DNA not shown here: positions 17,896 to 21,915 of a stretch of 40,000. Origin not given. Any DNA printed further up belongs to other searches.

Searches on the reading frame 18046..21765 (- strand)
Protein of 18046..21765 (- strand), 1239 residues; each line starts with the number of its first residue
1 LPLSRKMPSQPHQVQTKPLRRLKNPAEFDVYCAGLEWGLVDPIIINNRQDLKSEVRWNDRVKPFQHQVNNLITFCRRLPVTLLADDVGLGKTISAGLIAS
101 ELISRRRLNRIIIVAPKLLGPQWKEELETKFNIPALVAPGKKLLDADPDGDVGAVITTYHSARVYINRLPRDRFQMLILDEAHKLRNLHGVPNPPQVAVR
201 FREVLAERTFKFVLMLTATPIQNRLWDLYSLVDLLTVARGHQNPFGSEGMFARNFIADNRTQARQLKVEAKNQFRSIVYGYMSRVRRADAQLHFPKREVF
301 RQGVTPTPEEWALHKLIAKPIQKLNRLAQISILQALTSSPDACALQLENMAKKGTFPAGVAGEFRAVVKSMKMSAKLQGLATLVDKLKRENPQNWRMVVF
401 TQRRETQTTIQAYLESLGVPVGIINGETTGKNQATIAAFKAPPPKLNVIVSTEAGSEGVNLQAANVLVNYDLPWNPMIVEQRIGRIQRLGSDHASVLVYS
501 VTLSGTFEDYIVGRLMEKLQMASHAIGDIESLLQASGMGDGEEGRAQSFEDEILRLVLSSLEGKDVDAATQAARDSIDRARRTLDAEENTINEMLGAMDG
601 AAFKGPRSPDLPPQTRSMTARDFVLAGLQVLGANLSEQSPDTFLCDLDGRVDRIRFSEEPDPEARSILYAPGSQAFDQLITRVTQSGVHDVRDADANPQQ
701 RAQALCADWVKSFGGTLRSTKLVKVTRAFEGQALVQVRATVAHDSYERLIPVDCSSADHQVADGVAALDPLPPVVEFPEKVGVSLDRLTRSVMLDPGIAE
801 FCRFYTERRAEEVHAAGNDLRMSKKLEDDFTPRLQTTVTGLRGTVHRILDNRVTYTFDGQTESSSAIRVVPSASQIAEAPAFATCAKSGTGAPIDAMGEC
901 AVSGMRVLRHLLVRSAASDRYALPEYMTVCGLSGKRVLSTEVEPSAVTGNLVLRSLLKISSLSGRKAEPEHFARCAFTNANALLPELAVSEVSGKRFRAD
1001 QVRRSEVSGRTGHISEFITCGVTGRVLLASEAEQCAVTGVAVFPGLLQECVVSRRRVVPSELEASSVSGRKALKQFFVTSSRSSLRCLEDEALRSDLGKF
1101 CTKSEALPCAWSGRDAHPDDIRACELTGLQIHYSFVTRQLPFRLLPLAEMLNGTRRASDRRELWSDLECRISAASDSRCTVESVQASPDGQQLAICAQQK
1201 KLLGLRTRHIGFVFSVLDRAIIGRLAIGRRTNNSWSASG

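Call 8: search_protein_families(library=pfam, proteins=[window:18046-21765:-], max_evalue=0.01)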
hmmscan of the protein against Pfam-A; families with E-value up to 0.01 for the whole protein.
window:18046-21765:- (1239 aa): 4 families
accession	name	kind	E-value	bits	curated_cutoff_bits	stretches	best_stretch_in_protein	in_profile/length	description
PF00176.29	SNF2-rel_dom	-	1.7e-22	80.3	24.9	1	81-326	20-263/290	SNF2-related domain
PF00271.37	Helicase_C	-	3.6e-19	69.5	23.5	1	384-490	7-110/110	Helicase conserved C-terminal domain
PF04851.21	ResIII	-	2e-10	41.3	22.5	1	82-221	27-163/164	Type III restriction enzyme, res subunit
PF00270.35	DEAD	-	1.1e-06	28.9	26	1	82-223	18-163/167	DEAD/DEAH box helicase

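Call 9: search_protein_families(library=padloc, proteins=[window:18046-21765:-], max_evalue=0.01)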
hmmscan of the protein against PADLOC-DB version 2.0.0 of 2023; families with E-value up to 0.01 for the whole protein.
window:18046-21765:- (1239 aa): 48 families (the best 25 are shown)
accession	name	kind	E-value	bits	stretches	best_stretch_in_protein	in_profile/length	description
PDLC02623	DrmD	-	7.7e-50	167.6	3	374-533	510-667/1040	DrmD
PDLC02500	BrxHI|BrxHII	-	2e-49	167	2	369-524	454-607/933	BrxHI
PDLC02619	DrmD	-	9.5e-49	164.3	2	63-291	33-261/872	DrmD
PDLC02621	DrmD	-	8.4e-44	148.1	2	371-586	496-731/1040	DrmD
PDLC00659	HmaA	-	1.2e-42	143.9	2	375-527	490-647/1176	SNF2 helicase / DEAD-box helicase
PDLC02843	DpdE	-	1.2e-35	120.8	2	61-235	157-312/1091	DpdE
PDLC00631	ZorD1|ZorD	-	5e-34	115.3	1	49-508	428-887/1071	"SWI2/SNF2 helicase, Mrr-like nuclease"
PDLC00633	ZorD1|ZorD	-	1.1e-32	111.1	1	58-523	441-882/908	"SWI2/SNF2 helicase, Mrr-like nuclease"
PDLC00632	ZorD1|ZorD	-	3.2e-32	109.4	2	141-524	705-1078/1101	"SWI2/SNF2 helicase, Mrr-like nuclease"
PDLC02572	DrmA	-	3.3e-32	109.4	2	380-590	504-708/1043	DrmA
PDLC02840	DpdE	-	3.8e-31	106.2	2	82-234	180-316/1091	DpdE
PDLC02193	PLD_Helicase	-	2.2e-30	103.6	3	445-529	753-837/905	-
PDLC02620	DrmD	-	4.4e-29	99.1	2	396-526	486-613/1060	DrmD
PDLC02504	BrxHI|BrxHII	-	4.9e-28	95.6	2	369-533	460-624/971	BrxHII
PDLC02632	DrmD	-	6.6e-27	92.3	2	383-502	510-637/662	DrmD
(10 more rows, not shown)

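Call 28: find_homologous_proteins(query=window:18046-21747:-, max_evalue=1e-20)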
Query window:18046-21747:- (1233 aa): 6415 proteins with E <= 1e-20 among 8000 candidates; the best 120 are listed.
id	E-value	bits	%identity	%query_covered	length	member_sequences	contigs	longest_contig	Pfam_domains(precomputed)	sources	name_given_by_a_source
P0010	0.0e+0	2734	98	100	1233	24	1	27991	PF00270.36,PF00176.30,PF00271.38,PF04851.22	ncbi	-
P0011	0.0e+0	2425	78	91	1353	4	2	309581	PF00270.36,PF00176.30,PF00271.38,PF04851.22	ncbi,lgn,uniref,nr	ncbi:DEAD/DEAH box helicase [Hyphomicrobium sp.]|uniref:DEAD/DEAH box helicase n=1 Tax=Hyphomicrobiu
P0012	0.0e+0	2408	87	100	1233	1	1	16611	PF00270.36,PF00176.30,PF00271.38,PF04851.22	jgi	jgi:superfamily II DNA or RNA helicase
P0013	0.0e+0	2223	73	91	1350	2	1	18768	PF00270.36,PF00176.30,PF00271.38,PF04851.22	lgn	-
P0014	0.0e+0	2209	72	91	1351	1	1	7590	PF00270.36,PF00176.30,PF00271.38,PF04851.22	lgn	-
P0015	0.0e+0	2202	72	91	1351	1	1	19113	PF00270.36,PF00176.30,PF00271.38,PF04851.22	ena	-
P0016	0.0e+0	2129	68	96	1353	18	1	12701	PF00270.36,PF00176.30,PF00271.38,PF04851.22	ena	-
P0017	0.0e+0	2108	67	97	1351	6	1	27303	PF00270.36,PF00176.30,PF00271.38,PF04851.22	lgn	-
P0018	0.0e+0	2022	72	100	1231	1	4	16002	PF00270.36,PF00176.30,PF00271.38,PF04851.22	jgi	jgi:superfamily II DNA or RNA helicase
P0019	0.0e+0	1990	71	100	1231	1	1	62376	PF00270.36,PF00176.30,PF00271.38,PF04851.22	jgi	jgi:superfamily II DNA or RNA helicase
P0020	0.0e+0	1919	70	100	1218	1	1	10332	PF00270.36,PF00176.30,PF00271.38,PF04851.22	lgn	-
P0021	0.0e+0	1832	66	100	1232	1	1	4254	PF00270.36,PF00176.30,PF00271.38,PF04851.22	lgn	-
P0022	0.0e+0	1821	65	100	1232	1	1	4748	PF00270.36,PF00176.30,PF00271.38,PF04851.22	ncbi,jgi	jgi:superfamily II DNA or RNA helicase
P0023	0.0e+0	1812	64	100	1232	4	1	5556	PF00270.36,PF00176.30,PF00271.38,PF04851.22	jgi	-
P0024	0.0e+0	1808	64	100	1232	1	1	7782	PF00270.36,PF00176.30,PF00271.38,PF04851.22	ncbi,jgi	jgi:superfamily II DNA or RNA helicase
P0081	0.0e+0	1547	57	99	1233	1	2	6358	PF00270.36,PF00176.30,PF00271.38,PF04851.22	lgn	-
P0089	0.0e+0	1544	58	99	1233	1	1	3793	PF00270.36,PF00176.30,PF00271.38,PF04851.22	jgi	jgi:superfamily II DNA or RNA helicase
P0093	0.0e+0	1544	58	100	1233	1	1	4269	PF00270.36,PF00176.30,PF00271.38,PF04851.22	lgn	-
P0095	0.0e+0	1543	57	99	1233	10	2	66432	PF00270.36,PF00176.30,PF00271.38,PF04851.22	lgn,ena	-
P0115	0.0e+0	1535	58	99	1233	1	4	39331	PF00270.36,PF00176.30,PF00271.38,PF04851.22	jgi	jgi:superfamily II DNA or RNA helicase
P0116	0.0e+0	1535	58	100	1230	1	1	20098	PF00270.36,PF00176.30,PF00271.38,PF04851.22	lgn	-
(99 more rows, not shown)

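Call 31: find_related_loci(query=A2, collection=genome_contigs, flank=8000)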
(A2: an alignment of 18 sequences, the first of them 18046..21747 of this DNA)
Query A2 (1233 aa) in genome_contigs; peptide patterns used: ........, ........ (x = any residue, [..] = any of these).
599 stretches matched a pattern (row limit reached: there are more); 598 encode a relative of the query (tblastn E <= 1e-3); the best 80 are kept; 80 distinct loci.
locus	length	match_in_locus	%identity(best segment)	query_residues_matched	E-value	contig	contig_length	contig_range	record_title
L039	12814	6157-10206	68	1-1230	0e+0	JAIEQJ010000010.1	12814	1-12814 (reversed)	MAG: Hyphomonadaceae bacterium isolate co.spades.DASTOOL.2.5kb_131 c_000000431264, whole genome shotgun sequence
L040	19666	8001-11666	57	7-1229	0e+0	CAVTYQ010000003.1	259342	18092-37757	MAG: uncultured Alphaproteobacteria bacterium isolate MFD05442.bin.1.135 genome assembly, contig: contig_22884, whole ge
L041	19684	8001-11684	55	2-1229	0e+0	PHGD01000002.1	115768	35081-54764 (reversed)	MAG: Nitrospira sp. LK70 C_2_scaffold_269, whole genome shotgun sequence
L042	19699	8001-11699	54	1-1229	0e+0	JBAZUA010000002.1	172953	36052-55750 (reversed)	MAG: Candidatus Paceibacterota bacterium isolate SO_2017_GW1_216 NODE_654_length_172953_cov_1.849050_OW334_2017, whole g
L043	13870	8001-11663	56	9-1229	0e+0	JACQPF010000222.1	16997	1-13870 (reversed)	MAG: Elusimicrobia bacterium isolate NC_groundwater_1300_Ag_S-0.2um_60_19 S_p2_S4_coassembly_k141_1904714, whole genome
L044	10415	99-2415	49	460-1230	0e+0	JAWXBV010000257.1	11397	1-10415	MAG: Nitrospirota bacterium isolate MP7G1.139 k99_3539171, whole genome shotgun sequence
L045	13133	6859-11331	40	1-1229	0e+0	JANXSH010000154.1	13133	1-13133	MAG: Planctomycetia bacterium isolate 336R_metabat_93 336R_k141_1389126, whole genome shotgun sequence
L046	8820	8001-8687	71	13-241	2e-104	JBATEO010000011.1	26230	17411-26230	MAG: Prochlorococcaceae cyanobacterium isolate MFD09915_ilm_asm_bin7 k127_72694, whole genome shotgun sequence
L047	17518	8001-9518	32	58-576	5e-62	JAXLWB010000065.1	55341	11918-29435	MAG: Caldilineaceae bacterium isolate STL-CHL12 C1.208.fa-65, whole genome shotgun sequence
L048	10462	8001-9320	33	55-527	6e-60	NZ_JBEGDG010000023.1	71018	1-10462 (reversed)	Lysinibacillus zambalensis strain M3 Lysini_Genome_Assembly_contig_23, whole genome shotgun sequence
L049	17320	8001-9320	32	55-527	6e-59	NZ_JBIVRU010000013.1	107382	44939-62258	Lysinibacillus sp. NPDC092081 NPDC092081_190_G6.ctg-0013, whole genome shotgun sequence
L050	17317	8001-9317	32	76-545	4e-58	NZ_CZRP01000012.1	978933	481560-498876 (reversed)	Gracilibacillus massiliensis strain Awa-1, whole genome shotgun sequence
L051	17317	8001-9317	33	76-537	4e-57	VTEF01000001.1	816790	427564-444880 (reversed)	Priestia megaterium strain CH447_14T scaffold1.1, whole genome shotgun sequence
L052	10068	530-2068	29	54-592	6e-57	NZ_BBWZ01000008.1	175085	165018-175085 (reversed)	Aneurinibacillus tyrosinisolvens strain LL-002, whole genome shotgun sequence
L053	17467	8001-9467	31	14-527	1e-56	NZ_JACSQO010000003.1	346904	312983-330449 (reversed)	Psychrobacillus faecigallinarum strain Sa2BUA9 NODE_3_length_346904_cov_96.769577, whole genome shotgun sequence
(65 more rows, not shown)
